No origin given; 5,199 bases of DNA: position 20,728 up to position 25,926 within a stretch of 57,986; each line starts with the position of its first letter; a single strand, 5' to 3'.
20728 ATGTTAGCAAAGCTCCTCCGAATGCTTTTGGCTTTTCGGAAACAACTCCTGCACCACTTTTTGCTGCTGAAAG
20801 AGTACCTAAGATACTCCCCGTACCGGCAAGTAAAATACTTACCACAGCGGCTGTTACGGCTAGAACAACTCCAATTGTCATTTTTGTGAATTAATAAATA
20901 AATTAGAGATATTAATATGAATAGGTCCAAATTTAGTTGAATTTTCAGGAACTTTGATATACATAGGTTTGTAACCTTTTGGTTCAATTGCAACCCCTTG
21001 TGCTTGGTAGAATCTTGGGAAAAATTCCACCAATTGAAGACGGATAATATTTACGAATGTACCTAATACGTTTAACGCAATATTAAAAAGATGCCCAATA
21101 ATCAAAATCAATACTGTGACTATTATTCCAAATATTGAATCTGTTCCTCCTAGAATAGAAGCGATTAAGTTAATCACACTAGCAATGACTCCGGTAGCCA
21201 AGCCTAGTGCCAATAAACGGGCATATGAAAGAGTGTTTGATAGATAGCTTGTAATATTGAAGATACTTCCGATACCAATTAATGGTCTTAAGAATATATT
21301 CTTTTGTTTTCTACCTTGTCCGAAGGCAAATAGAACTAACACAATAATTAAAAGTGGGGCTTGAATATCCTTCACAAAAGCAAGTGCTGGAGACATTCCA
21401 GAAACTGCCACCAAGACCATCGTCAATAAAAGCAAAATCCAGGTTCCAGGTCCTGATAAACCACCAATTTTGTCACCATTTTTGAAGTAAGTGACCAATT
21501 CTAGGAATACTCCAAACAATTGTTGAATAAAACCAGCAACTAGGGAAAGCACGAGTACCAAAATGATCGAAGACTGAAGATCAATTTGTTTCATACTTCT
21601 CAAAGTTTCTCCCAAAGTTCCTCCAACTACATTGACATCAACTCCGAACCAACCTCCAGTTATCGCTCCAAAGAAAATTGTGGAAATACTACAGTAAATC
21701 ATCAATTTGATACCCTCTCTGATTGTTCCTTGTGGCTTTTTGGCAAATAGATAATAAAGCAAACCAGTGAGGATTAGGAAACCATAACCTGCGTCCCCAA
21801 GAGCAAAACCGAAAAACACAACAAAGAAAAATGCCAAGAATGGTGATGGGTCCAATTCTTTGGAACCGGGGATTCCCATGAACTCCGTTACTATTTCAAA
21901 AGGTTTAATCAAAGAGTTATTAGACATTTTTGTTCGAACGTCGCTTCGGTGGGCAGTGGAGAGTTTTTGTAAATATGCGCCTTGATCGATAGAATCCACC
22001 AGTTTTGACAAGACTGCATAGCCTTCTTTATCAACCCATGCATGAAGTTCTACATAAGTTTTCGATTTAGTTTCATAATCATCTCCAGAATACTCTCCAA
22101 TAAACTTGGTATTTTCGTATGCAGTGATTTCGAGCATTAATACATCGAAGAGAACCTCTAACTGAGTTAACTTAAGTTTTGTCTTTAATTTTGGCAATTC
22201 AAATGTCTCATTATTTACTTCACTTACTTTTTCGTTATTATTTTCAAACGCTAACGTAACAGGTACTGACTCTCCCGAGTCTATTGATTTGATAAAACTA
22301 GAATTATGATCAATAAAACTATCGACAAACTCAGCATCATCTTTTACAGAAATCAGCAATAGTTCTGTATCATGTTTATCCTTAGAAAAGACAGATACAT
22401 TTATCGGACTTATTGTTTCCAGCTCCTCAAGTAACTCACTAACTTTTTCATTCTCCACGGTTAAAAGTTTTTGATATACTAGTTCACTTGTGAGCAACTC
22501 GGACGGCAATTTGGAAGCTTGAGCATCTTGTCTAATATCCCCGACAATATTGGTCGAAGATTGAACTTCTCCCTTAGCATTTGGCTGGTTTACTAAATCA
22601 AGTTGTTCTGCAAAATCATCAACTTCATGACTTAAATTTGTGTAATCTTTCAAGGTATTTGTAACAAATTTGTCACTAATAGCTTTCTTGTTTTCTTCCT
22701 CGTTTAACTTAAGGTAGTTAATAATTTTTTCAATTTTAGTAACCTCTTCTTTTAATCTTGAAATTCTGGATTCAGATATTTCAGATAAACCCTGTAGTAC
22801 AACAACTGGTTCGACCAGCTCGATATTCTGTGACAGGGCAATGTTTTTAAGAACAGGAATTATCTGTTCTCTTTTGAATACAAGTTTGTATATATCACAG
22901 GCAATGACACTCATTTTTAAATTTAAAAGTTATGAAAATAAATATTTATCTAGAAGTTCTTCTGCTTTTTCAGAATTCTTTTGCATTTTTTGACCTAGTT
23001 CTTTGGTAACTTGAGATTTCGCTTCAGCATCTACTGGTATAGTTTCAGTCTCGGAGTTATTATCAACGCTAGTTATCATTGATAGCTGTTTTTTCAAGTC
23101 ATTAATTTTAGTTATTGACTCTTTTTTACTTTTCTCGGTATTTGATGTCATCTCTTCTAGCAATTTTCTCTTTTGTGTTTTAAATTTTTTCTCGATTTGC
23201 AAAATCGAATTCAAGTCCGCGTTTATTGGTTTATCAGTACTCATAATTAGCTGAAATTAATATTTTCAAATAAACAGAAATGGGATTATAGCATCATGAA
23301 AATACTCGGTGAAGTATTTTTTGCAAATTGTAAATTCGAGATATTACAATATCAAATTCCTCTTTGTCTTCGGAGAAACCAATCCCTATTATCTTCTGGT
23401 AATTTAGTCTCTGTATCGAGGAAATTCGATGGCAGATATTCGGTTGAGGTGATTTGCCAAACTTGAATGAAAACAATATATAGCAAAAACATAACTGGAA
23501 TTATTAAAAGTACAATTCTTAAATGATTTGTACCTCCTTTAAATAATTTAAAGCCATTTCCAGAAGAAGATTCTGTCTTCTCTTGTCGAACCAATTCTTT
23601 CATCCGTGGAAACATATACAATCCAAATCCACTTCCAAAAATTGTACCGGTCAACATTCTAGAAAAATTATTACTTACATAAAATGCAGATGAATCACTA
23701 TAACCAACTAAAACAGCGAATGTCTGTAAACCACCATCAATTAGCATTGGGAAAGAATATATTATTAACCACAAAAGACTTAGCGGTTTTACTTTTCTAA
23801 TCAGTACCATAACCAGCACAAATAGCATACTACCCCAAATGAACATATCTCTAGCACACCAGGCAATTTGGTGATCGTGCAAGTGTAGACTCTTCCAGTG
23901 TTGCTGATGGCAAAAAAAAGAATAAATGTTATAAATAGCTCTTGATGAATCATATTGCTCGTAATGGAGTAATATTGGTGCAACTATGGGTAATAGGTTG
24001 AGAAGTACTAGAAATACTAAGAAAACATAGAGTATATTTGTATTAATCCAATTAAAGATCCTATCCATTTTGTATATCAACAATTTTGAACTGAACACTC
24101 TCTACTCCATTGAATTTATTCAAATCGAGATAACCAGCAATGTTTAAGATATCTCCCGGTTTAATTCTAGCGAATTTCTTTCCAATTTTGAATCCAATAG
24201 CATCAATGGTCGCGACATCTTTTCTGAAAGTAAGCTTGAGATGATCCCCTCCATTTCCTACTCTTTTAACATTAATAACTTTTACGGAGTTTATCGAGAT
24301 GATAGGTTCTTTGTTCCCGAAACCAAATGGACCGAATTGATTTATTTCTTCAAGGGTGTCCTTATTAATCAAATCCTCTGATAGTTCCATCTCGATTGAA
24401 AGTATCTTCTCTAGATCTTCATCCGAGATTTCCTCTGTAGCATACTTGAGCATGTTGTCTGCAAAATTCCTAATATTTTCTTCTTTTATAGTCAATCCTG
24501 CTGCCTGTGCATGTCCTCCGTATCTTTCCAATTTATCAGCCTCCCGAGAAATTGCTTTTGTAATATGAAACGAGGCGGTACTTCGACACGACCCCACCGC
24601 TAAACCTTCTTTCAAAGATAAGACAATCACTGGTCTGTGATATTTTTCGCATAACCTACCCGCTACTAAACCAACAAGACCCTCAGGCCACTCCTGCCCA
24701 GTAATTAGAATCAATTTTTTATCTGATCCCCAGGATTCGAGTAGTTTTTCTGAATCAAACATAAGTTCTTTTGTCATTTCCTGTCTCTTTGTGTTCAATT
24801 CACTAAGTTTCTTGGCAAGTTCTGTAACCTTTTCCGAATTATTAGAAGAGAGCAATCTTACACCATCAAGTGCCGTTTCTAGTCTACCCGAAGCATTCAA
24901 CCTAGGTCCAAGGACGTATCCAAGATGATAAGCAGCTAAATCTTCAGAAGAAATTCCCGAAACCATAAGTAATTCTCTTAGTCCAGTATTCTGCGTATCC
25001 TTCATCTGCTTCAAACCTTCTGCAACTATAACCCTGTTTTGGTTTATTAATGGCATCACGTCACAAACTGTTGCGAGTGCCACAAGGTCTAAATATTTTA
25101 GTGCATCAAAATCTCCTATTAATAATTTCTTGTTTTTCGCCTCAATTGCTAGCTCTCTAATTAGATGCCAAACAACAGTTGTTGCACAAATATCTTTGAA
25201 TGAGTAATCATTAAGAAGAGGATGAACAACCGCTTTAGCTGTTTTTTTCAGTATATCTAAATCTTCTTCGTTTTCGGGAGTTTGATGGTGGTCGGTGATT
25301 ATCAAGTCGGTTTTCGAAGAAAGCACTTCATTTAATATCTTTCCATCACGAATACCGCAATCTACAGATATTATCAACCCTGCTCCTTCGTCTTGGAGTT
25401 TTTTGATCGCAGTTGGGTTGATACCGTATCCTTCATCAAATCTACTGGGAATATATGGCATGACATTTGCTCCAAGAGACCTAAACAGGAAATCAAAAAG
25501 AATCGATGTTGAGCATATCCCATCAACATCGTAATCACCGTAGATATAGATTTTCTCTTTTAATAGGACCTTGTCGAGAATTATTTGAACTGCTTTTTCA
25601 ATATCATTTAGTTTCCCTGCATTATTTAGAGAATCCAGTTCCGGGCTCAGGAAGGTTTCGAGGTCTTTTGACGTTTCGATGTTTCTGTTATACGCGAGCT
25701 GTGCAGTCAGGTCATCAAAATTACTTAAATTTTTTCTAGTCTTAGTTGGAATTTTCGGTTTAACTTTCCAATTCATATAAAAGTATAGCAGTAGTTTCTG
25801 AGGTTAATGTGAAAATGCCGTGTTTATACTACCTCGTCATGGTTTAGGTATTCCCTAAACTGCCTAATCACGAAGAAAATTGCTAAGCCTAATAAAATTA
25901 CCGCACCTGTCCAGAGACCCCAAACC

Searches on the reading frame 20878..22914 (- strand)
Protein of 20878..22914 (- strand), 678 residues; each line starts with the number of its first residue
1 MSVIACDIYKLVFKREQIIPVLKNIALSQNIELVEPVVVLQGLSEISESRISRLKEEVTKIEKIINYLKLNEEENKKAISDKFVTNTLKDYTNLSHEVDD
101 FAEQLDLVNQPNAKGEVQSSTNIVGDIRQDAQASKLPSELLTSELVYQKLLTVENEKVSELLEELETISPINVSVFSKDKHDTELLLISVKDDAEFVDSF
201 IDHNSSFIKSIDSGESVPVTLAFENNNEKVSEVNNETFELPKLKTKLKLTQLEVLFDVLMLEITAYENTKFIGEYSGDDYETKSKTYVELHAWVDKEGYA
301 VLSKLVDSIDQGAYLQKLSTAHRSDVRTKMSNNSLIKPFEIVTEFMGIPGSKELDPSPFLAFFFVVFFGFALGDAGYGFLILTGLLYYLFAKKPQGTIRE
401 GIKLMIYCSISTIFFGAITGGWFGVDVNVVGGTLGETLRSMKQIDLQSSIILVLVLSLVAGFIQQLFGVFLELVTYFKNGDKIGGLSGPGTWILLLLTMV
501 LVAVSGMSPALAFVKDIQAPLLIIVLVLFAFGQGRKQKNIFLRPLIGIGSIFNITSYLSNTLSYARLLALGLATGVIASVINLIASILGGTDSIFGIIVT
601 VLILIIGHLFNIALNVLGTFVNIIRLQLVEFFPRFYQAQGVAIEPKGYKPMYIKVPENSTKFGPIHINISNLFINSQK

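Call 93: search_protein_families(library=pfam, proteins=[window:20878-22914:-], max_evalue=0.00001)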
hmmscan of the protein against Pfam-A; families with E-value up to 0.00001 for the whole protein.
window:20878-22914:- (678 aa): 1 family
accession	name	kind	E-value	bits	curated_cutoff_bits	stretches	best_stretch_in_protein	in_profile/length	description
PF01496.24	V_ATPase_I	-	1.1e-10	40.6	30.7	1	556-645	717-812/815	V-type ATPase 116kDa subunit family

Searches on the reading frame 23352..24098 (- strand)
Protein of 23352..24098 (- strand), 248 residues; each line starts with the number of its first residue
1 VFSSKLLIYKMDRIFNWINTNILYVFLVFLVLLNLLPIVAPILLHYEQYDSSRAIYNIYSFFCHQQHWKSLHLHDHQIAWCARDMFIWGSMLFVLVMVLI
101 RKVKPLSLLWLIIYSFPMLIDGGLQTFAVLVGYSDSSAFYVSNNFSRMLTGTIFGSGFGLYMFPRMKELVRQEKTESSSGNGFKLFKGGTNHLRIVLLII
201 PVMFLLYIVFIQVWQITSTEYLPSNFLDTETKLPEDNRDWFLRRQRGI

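Call 93: search_protein_families(library=pfam, proteins=[window:23352-24098:-], max_evalue=0.00001)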
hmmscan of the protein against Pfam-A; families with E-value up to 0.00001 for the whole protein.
window:23352-24098:- (248 aa): 1 family
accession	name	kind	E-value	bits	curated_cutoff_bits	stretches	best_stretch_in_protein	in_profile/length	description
PF09858.14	DUF2085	-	1e-18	67.9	25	1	63-160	1-89/90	Predicted membrane protein (DUF2085)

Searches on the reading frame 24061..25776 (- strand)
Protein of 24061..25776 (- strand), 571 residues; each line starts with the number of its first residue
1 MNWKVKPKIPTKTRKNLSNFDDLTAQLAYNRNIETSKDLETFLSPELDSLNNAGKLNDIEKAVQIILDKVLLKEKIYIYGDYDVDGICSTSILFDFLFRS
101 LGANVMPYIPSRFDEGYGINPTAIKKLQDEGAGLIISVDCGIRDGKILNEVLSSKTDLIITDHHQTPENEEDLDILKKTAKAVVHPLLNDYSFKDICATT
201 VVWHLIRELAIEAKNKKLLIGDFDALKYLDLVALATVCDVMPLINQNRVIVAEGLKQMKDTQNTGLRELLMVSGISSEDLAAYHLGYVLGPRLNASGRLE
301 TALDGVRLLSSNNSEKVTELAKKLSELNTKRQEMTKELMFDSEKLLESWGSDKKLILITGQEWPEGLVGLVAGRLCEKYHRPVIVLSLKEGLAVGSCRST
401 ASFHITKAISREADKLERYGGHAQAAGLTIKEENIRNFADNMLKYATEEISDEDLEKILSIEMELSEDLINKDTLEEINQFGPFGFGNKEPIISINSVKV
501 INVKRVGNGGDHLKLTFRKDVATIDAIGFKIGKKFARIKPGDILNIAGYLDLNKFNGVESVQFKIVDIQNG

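Call 93: search_protein_families(library=pfam, proteins=[window:24061-25776:-], max_evalue=0.00001)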
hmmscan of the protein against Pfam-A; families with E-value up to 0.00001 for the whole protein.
window:24061-25776:- (571 aa): 3 families
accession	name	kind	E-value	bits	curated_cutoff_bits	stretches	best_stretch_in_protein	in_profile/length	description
PF17768.7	RecJ_OB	-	2.8e-27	95.3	27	1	461-567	1-107/107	RecJ OB domain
PF01368.27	DHH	-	4.2e-21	76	28.1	1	75-235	1-124/125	DHH family, N-terminal domain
PF02272.25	DHHA1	-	9.5e-14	52.1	25.9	1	355-445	4-99/102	DHHA1 domain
